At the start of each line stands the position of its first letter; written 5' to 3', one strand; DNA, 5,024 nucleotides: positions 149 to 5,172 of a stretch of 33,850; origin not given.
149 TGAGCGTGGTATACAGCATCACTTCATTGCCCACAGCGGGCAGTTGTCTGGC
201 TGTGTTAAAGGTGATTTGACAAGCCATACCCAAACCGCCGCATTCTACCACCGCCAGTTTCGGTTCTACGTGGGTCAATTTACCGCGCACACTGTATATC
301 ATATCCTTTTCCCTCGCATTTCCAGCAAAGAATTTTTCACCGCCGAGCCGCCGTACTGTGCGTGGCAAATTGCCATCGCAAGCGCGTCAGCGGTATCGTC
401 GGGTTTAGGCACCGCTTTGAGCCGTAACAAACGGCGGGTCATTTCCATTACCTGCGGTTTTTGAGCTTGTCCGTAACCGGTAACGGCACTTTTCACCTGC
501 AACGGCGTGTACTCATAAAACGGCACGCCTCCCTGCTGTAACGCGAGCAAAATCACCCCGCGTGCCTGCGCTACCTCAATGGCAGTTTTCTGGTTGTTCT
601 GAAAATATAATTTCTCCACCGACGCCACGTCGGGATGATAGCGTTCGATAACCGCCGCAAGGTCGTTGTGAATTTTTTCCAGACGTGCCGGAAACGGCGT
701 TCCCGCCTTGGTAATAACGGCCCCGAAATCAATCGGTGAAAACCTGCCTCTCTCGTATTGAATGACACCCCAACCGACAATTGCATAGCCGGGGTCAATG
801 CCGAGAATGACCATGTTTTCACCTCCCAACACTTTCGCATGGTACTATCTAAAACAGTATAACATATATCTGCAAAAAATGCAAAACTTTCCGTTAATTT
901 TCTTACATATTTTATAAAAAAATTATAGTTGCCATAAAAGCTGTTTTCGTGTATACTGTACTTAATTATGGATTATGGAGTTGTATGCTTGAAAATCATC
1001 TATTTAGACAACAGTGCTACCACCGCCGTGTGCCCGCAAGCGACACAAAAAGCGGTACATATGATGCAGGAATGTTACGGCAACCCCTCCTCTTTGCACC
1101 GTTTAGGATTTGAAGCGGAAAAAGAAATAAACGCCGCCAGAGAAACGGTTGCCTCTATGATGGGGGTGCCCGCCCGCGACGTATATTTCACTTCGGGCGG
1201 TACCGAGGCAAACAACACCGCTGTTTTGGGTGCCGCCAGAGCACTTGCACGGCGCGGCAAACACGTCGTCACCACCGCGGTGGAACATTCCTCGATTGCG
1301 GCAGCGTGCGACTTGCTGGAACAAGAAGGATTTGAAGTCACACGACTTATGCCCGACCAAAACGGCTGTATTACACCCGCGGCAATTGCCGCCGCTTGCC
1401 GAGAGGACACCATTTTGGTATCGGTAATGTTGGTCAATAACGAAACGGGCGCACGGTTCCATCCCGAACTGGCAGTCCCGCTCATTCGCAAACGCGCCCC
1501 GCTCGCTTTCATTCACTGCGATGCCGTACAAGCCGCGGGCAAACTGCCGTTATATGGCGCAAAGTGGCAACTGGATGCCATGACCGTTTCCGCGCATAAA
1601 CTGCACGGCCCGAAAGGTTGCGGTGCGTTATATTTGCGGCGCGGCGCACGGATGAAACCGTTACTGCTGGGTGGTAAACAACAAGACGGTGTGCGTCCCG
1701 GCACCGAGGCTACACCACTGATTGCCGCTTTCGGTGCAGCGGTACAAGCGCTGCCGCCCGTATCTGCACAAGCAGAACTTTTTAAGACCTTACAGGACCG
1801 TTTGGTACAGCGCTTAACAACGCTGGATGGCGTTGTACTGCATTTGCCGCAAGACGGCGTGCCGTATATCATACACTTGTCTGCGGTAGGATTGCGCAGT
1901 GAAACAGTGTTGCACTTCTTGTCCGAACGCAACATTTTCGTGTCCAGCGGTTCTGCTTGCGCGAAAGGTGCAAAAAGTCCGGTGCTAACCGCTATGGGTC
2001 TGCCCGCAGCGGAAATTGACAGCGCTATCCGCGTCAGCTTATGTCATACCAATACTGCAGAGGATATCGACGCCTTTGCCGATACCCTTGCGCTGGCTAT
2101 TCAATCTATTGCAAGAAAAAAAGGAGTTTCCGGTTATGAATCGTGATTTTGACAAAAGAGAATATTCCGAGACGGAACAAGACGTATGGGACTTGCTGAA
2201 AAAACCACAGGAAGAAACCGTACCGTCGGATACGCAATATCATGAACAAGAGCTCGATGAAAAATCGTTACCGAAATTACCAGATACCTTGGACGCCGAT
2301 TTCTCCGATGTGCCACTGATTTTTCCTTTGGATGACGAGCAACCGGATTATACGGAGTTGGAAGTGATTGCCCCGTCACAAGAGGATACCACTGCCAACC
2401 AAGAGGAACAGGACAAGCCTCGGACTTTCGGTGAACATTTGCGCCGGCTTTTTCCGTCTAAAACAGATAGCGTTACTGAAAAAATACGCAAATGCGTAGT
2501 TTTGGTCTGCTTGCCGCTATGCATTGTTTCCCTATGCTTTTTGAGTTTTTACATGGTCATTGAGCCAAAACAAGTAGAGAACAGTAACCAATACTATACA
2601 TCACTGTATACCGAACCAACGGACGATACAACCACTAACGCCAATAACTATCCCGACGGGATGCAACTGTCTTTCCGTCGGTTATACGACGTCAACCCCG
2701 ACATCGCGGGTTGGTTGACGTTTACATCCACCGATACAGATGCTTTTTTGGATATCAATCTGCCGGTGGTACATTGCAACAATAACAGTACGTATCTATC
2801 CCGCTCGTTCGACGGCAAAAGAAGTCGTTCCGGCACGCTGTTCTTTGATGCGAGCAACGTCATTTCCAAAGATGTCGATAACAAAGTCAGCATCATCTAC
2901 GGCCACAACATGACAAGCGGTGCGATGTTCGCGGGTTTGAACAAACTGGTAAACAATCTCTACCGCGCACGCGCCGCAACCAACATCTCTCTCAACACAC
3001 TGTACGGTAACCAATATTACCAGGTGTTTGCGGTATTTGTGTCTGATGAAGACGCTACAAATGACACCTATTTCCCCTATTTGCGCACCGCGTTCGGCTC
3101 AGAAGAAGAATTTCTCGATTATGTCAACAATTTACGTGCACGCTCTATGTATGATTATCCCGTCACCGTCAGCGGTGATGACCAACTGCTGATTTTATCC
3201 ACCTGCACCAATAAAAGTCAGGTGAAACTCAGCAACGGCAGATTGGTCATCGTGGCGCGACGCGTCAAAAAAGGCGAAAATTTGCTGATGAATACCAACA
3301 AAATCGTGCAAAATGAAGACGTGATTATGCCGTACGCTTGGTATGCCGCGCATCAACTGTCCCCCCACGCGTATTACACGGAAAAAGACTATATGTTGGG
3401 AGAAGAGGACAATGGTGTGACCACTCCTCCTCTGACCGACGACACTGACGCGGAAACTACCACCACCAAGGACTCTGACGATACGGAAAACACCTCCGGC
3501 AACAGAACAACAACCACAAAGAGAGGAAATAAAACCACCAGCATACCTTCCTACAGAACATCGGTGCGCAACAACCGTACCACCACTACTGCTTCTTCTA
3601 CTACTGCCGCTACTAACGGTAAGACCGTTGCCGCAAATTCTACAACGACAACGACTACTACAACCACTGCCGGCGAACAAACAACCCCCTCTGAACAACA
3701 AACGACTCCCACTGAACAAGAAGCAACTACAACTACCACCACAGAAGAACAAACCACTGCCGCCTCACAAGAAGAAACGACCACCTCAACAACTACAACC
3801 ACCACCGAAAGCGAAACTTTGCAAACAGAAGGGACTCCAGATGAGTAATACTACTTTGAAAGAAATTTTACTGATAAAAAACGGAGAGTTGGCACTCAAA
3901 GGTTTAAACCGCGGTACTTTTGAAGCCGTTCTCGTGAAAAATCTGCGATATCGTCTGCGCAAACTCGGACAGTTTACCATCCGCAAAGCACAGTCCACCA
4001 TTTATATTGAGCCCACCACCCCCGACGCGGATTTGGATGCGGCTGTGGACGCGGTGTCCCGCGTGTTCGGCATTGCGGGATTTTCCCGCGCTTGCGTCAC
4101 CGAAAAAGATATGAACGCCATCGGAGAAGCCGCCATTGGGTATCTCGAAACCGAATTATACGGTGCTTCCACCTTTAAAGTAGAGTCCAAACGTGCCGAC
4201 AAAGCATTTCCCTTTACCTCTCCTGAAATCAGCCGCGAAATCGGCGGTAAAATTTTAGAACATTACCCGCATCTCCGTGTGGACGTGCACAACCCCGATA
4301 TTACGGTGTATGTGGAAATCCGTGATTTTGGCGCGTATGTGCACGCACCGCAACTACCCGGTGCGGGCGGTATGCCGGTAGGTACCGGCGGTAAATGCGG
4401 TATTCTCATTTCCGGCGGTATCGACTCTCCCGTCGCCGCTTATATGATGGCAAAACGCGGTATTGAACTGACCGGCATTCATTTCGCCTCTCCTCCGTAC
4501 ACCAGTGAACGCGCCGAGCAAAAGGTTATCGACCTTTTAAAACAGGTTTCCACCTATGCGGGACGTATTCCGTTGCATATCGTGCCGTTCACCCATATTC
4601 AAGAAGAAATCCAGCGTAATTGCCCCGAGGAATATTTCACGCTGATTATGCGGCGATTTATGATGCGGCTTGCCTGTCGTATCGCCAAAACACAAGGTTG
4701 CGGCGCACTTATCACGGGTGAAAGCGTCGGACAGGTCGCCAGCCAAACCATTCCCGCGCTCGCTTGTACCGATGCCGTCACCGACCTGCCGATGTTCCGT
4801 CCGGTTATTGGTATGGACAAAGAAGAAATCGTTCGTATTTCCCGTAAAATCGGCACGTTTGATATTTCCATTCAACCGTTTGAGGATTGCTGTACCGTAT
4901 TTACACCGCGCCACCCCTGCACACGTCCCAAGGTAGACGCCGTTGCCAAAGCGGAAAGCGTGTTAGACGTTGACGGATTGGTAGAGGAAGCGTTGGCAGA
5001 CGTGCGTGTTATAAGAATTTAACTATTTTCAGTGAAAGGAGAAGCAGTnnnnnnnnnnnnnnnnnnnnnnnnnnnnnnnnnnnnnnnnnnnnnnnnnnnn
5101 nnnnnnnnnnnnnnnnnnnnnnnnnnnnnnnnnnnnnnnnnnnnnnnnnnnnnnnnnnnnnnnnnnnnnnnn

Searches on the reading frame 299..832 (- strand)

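Call 63: search_protein_families(library=pfam, proteins=[window:299-832:-], max_evalue=0.001)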
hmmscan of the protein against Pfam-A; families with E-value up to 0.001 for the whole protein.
window:299-832:- (177 aa): 1 family
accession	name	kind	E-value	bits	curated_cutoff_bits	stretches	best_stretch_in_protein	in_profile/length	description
PF02075.23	RuvC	-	1.1e-48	165.4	22.2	1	9-157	1-148/148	Crossover junction endodeoxyribonuclease RuvC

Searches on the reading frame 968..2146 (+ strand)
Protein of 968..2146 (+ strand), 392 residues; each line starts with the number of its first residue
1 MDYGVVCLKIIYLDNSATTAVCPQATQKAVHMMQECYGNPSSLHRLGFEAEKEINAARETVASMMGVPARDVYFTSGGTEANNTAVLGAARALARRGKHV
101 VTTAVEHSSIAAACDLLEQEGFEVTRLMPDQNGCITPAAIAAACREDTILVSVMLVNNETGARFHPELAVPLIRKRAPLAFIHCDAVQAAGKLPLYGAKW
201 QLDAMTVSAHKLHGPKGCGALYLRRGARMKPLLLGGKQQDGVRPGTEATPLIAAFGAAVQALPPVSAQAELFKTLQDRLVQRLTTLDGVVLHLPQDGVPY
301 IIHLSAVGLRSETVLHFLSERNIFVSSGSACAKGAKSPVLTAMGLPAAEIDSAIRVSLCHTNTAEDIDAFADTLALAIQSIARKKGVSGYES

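Call 3: search_protein_families(library=pfam, proteins=[window:968-2146:+], max_evalue=0.01)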
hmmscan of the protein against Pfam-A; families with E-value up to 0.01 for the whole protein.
window:968-2146:+ (392 aa): 2 families
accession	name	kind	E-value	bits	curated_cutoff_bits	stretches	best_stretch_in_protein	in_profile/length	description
PF00266.25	Aminotran_5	-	8e-72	242.7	21.5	1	11-370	1-371/371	Aminotransferase class-V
PF01212.27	Beta_elim_lyase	-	5.7e-05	23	27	1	50-151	30-132/288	Beta-eliminating lyase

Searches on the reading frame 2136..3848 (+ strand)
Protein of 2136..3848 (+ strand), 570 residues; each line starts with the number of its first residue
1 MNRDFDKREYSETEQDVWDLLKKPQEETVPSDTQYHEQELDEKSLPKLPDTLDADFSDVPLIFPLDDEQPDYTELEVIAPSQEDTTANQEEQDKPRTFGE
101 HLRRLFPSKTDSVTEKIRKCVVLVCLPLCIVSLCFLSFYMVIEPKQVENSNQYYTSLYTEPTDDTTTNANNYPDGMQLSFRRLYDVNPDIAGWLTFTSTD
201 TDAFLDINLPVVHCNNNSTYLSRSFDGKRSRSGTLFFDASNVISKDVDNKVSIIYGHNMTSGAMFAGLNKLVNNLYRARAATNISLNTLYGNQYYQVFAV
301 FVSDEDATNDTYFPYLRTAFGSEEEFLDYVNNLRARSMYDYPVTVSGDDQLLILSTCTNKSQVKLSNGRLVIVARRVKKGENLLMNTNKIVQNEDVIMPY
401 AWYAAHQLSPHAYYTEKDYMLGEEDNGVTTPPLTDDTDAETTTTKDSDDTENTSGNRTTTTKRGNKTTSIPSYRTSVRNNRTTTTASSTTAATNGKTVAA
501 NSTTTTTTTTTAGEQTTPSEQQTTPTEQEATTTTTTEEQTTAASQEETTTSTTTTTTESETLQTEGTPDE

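Call 3: search_protein_families(library=pfam, proteins=[window:2136-3848:+], max_evalue=0.01)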
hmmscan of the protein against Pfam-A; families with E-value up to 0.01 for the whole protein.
window:2136-3848:+ (570 aa): 2 families
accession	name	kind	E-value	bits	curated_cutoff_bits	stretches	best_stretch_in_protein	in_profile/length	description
PF04203.18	Sortase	-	3e-10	40.4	26.6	1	206-377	7-125/125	Sortase domain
PF06387.16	Calcyon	-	0.0024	18.3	25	1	51-143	17-107/180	D1 dopamine receptor-interacting protein (calcyon)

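Call 4: search_protein_families(library=ncbifam, proteins=[window:2136-3848:+], max_evalue=0.01)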
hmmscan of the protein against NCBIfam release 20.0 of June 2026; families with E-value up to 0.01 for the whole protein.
window:2136-3848:+ (570 aa): 2 families
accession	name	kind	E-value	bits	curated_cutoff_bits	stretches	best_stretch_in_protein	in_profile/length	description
TIGR03064.1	sortase_srtB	equivalog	5.5e-41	140.4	153.75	1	117-372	4-235/235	class B sortase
NF040525.1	SrtB_LPKTxSAVK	exception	1.3e-17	63.6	200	1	132-366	7-232/261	class B sortase, LPKTxAVK-specific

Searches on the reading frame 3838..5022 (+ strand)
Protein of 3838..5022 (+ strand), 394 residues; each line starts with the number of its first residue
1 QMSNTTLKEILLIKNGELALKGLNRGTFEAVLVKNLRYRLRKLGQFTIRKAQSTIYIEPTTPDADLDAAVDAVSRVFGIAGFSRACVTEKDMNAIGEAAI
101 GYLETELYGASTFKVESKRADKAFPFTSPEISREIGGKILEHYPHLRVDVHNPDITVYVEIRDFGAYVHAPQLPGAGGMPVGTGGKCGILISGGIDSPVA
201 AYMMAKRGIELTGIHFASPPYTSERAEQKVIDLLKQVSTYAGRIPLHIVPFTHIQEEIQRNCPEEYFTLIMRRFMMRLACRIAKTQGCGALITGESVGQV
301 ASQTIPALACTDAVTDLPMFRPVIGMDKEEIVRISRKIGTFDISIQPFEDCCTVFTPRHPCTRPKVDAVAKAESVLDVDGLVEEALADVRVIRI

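Call 3: search_protein_families(library=pfam, proteins=[window:3838-5022:+], max_evalue=0.01)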
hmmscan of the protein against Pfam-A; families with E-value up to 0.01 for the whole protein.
window:3838-5022:+ (394 aa): 5 families
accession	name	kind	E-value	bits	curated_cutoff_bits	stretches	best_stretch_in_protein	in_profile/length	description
PF02568.20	ThiI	-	8.1e-67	225.1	20.5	1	182-377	1-196/197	Thiamine biosynthesis protein (ThiI)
PF22025.1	ThiI_fer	-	7.7e-21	74.8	25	1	11-83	2-72/72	ThiI ferredoxin-like domain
PF02926.22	THUMP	-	8.8e-19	68.1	20.6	1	89-168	1-81/84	THUMP domain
PF06508.19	QueC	-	7.4e-05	22.8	22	0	189-254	4-63/210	Queuosine biosynthesis protein QueC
PF03054.22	tRNA_Me_trans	-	0.00084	19.5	20.6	1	189-222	5-38/202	tRNA methyl transferase HUP domain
